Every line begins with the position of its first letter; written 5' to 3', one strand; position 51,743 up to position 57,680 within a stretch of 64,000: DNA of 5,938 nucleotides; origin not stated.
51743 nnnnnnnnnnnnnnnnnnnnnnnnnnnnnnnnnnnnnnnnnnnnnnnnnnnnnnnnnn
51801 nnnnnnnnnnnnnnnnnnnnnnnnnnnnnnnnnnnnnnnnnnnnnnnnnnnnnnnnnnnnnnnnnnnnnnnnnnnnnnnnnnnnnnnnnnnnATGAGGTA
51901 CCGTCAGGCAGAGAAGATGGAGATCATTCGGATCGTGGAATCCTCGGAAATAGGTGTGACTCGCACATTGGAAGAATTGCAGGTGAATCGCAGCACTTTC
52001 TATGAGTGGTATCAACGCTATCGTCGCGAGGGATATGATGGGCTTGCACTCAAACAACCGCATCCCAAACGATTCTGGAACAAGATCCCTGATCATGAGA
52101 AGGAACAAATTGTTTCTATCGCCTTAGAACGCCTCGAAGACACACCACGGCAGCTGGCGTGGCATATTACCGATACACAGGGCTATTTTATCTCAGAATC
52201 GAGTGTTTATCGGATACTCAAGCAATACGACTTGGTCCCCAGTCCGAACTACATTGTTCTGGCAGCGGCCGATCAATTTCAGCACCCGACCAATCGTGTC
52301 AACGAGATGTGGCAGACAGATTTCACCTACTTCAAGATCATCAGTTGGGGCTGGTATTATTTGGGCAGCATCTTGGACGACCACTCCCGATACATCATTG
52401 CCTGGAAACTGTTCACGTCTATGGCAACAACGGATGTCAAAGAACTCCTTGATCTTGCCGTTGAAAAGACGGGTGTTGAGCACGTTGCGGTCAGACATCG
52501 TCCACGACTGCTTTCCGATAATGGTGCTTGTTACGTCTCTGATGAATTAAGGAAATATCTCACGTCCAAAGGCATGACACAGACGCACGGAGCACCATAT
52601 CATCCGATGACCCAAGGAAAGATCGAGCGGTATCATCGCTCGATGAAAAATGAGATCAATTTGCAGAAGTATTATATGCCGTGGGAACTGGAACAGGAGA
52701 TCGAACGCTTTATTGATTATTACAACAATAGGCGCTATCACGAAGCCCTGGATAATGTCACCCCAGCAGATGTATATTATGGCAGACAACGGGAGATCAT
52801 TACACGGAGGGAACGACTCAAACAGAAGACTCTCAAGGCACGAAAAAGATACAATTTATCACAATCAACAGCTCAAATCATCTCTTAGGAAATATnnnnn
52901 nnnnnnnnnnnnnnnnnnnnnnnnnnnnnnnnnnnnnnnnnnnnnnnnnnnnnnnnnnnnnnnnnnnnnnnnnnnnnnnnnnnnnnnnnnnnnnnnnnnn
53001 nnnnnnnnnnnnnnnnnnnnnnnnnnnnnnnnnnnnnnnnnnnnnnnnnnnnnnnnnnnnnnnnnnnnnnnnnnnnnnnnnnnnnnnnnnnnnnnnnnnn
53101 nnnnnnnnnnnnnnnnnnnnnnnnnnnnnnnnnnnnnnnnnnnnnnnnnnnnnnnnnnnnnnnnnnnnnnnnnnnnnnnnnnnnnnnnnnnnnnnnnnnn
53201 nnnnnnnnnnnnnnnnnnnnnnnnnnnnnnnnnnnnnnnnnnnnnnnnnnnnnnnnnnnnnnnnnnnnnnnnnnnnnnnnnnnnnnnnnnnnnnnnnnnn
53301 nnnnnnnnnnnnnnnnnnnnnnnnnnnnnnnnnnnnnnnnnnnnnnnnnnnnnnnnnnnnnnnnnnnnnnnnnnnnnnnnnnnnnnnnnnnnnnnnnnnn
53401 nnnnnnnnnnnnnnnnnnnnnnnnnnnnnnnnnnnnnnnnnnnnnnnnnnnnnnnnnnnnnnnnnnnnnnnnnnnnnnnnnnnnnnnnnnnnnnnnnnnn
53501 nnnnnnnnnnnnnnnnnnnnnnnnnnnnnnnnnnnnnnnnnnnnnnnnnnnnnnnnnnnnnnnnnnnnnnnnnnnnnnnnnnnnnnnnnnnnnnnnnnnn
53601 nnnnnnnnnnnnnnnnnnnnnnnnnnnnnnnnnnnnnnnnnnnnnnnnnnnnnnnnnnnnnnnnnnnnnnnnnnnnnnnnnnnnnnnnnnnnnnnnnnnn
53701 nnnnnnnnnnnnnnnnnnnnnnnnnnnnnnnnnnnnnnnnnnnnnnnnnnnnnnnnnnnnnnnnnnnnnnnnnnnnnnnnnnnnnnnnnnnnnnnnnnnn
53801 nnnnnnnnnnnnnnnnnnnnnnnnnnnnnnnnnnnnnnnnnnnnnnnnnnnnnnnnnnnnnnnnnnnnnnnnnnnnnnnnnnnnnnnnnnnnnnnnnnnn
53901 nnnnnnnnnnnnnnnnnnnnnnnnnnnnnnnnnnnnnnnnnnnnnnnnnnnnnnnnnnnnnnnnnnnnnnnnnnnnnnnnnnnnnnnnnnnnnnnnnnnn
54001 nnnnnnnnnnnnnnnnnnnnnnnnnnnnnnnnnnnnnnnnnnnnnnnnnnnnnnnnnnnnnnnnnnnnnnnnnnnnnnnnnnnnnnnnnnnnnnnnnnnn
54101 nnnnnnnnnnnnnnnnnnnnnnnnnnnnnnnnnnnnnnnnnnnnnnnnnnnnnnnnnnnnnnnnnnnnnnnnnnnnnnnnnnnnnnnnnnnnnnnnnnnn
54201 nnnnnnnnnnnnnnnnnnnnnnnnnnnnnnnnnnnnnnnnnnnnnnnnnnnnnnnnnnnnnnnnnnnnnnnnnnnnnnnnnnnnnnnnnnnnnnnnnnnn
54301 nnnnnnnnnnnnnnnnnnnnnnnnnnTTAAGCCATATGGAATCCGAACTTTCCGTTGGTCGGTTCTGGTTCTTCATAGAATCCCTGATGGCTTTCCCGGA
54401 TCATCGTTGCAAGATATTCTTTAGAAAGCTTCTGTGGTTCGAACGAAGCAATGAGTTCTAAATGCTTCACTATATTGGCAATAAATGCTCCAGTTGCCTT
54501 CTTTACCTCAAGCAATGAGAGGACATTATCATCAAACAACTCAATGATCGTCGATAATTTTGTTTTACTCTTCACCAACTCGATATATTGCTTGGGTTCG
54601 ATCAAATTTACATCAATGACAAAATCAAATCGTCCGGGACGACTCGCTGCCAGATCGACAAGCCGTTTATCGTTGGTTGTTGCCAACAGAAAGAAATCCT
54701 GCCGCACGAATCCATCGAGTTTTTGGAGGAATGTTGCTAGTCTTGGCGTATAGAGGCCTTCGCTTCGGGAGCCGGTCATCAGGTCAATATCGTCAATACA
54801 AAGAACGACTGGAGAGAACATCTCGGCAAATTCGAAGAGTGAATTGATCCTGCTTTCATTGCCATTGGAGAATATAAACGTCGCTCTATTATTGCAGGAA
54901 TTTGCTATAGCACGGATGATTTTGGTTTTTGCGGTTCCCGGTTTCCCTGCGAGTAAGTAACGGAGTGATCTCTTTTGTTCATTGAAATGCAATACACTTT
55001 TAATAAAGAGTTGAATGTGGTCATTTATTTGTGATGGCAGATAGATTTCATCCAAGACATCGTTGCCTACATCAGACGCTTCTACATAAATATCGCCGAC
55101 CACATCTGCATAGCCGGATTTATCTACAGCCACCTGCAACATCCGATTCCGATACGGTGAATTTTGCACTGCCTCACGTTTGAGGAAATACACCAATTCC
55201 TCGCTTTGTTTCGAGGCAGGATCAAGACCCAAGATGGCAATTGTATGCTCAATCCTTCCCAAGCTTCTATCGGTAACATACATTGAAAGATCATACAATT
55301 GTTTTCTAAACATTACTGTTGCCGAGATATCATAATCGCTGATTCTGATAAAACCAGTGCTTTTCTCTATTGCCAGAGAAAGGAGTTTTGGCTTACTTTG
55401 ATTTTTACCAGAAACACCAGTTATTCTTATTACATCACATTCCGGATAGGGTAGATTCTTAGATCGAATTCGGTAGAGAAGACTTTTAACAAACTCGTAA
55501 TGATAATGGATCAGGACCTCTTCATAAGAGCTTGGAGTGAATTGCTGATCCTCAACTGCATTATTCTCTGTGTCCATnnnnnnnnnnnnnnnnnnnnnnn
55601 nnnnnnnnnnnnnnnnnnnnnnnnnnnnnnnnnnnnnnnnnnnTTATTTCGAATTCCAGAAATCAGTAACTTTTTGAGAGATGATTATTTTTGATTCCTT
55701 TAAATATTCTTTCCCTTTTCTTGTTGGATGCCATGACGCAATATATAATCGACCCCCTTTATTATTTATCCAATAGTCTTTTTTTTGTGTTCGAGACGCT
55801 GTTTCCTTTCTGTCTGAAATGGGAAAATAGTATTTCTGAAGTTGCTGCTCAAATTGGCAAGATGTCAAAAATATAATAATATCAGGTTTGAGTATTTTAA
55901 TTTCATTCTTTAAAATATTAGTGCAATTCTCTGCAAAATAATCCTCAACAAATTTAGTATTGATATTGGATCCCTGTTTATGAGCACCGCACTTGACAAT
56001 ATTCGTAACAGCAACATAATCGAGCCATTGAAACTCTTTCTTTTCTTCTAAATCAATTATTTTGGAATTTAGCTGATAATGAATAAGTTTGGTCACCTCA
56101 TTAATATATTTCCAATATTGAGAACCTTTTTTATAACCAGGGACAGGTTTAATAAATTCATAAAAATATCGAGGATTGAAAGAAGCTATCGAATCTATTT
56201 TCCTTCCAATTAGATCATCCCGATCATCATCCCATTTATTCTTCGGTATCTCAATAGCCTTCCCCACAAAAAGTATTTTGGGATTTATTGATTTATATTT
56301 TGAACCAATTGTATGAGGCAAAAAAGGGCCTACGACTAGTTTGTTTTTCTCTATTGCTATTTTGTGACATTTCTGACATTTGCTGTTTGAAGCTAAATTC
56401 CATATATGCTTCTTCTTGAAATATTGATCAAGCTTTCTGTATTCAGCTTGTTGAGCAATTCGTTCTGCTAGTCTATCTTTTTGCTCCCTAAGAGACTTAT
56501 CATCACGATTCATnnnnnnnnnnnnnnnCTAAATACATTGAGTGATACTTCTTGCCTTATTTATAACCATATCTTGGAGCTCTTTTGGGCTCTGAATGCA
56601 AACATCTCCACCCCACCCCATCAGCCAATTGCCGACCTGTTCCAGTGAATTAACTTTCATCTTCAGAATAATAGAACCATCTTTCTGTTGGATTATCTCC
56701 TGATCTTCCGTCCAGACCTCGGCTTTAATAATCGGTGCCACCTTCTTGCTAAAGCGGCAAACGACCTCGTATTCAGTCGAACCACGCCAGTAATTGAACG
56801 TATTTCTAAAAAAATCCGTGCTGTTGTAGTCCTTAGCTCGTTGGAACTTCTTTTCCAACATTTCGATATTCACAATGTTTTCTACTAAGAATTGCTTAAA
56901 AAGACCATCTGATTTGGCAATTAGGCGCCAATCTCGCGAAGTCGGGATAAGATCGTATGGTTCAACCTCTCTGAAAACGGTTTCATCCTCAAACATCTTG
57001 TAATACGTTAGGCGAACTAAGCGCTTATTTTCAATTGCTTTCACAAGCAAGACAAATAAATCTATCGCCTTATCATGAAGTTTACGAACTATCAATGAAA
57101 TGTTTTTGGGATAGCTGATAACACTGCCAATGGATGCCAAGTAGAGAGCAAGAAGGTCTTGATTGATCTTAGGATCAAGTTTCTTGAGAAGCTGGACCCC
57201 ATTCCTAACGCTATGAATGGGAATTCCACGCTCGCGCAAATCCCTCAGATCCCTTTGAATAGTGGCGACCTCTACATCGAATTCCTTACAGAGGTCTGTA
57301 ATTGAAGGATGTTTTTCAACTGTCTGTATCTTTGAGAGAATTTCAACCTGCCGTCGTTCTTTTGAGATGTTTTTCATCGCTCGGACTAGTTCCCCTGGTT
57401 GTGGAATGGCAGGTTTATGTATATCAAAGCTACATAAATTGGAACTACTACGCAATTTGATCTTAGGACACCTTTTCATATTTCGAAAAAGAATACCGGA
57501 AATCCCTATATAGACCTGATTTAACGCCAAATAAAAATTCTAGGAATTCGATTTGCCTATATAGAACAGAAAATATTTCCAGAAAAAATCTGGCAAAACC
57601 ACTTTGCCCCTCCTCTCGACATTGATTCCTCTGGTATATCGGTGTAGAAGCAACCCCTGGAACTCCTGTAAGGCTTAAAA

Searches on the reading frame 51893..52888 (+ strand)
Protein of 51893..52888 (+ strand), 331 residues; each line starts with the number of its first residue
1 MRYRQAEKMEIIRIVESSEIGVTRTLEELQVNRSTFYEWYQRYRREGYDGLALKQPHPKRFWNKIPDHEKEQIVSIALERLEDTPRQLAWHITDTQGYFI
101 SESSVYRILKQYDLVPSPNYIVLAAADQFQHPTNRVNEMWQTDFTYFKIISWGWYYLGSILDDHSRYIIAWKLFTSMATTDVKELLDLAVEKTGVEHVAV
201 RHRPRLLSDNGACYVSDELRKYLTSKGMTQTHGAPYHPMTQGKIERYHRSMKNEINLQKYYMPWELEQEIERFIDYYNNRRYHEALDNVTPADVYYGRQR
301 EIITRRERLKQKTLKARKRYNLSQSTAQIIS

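Call 16: search_protein_families(library=pfam, proteins=[window:51893-52888:+], max_evalue=0.01)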
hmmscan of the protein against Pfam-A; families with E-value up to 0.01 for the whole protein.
window:51893-52888:+ (331 aa): 8 families
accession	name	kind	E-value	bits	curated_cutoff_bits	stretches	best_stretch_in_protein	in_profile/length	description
PF00665.32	rve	-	1.2e-24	87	32.6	1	134-238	2-102/102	Integrase core domain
PF13565.12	HTH_32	-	4.5e-14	53.2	33.7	1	35-109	1-73/73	Homeodomain-like domain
PF13683.12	rve_3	-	9.3e-14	51.4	26.5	1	227-291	2-67/67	Integrase core domain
PF13384.12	HTH_23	-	8.6e-09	35.4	24.6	1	4-51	3-49/50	Homeodomain-like domain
PF13518.12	HTH_28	-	6.7e-07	29.7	25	1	8-52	2-45/52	Helix-turn-helix domain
PF13333.12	rve_2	-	0.00014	22.4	22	1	249-292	5-49/56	Integrase core domain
PF13551.12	HTH_29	-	0.00017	22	28.1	0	22-60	15-52/64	Winged helix-turn helix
PF06056.18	Terminase_5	-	0.0022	18.3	20.3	1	27-52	21-46/58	Putative ATPase subunit of terminase (gpP-like)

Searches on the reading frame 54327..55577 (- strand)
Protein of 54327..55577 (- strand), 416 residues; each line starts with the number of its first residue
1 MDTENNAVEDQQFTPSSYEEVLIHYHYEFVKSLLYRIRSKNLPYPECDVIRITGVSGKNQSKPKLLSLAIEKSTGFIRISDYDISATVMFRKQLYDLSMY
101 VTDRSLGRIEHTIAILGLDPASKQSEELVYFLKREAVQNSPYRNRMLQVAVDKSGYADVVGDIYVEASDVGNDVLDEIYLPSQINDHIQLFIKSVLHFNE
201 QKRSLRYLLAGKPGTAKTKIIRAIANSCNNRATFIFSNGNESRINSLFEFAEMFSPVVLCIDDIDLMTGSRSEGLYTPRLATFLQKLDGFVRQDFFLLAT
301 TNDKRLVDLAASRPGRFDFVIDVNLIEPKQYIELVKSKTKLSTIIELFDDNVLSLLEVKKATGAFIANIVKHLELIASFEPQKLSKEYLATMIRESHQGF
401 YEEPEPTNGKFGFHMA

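Call 16: search_protein_families(library=pfam, proteins=[window:54327-55577:-], max_evalue=0.01)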
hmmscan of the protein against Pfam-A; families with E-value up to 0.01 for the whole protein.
window:54327-55577:- (416 aa): 3 families
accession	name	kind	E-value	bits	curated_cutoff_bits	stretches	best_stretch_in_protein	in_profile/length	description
PF00004.35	AAA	-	2.7e-17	63.9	21.2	1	208-324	2-130/131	ATPase family associated with various cellular activities (AAA)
PF13191.12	AAA_16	-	0.0043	18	32.6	0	206-259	26-78/167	AAA ATPase domain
PF07728.20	AAA_5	-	0.0098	16.3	22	0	208-239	3-34/139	AAA domain (dynein-related subfamily)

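Call 91: search_protein_families(library=padloc, proteins=[window:54327-55577:-], max_evalue=0.01)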
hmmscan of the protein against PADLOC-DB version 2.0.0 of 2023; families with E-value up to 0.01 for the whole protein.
window:54327-55577:- (416 aa): 5 families
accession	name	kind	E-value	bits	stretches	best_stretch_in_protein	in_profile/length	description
PDLC02196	IetA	-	1.9e-15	55.2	1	173-374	86-298/374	-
PDLC02195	IetA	-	4.9e-10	37.2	1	150-374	82-313/395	-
PDLC04232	IetA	-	2.8e-06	25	1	157-337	66-257/330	-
PDLC04231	IetA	-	0.0008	17.3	1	193-318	106-241/262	-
PDLC00915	TRIP13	-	0.0061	14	0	208-228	67-87/302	TRIP13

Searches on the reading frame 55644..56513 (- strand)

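Call 16: search_protein_families(library=pfam, proteins=[window:55644-56513:-], max_evalue=0.01)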
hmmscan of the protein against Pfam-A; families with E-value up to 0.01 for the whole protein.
window:55644-56513:- (289 aa): 1 family
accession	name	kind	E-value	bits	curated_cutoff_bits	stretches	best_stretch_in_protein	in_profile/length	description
PF03167.25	UDG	-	0.0002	21.9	24.3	1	162-264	44-119/141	Uracil DNA glycosylase superfamily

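Call 91: search_protein_families(library=padloc, proteins=[window:55644-56513:-], max_evalue=0.01)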
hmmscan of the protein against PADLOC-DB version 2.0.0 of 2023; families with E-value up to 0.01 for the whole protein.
window:55644-56513:- (289 aa): 0 families

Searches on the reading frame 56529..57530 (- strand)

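Call 16: search_protein_families(library=pfam, proteins=[window:56529-57530:-], max_evalue=0.01)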
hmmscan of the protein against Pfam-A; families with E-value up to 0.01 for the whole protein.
window:56529-57530:- (333 aa): 6 families
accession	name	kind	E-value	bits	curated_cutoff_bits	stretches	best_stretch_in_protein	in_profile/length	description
PF25583.1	WCX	-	1.4e-16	61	23.9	1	253-328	2-74/76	WCX domain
PF13280.12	WYL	-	3.9e-09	36.8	21.8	1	159-224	3-70/70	WYL domain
PF08279.18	HTH_11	-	8.6e-08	32.4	25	1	64-112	5-54/55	HTH domain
PF08220.18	HTH_DeoR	-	7.1e-06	26.1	21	1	60-116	1-55/57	DeoR-like helix-turn-helix domain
PF25213.1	HVO_A0261_N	-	0.004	17.4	35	1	59-103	11-53/86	HVO_A0261 N-terminal domain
PF01022.26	HTH_5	-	0.007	16.7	22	0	61-103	4-44/47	Bacterial regulatory protein, arsR family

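Call 91: search_protein_families(library=padloc, proteins=[window:56529-57530:-], max_evalue=0.01)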
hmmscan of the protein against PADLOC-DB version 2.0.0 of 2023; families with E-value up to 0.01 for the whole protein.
window:56529-57530:- (333 aa): 7 families
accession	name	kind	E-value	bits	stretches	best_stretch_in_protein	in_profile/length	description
PDLC01652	WYL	-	2e-25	88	1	153-329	14-161/162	"CAS-I,CAS-II,CAS-III,CAS-IV,CAS-V,CAS-VI; associated_signaling"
PDLC01766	Cas3c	-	4.2e-20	69.6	1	153-329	131-312/1009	-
PDLC01457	WYL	-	1.6e-18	65.2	2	157-318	125-229/229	"CAS-I,CAS-II,CAS-III,CAS-IV,CAS-V,CAS-VI; associated_signaling"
PDLC01848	CARF3--CARF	-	0.0017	16.1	1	52-102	131-177/197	-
PDLC01434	CasR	-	0.0022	15.9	0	40-103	124-170/191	"CAS-I,CAS-II,CAS-III,CAS-IV,CAS-V,CAS-VI; associated_signaling"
PDLC01044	Csa3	-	0.0022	15.9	1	58-111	135-183/194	Type I-A associated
PDLC01438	Csa3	-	0.0058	14.7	1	46-127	136-210/305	"CAS-I,CAS-II,CAS-III,CAS-IV,CAS-V,CAS-VI; associated_signaling"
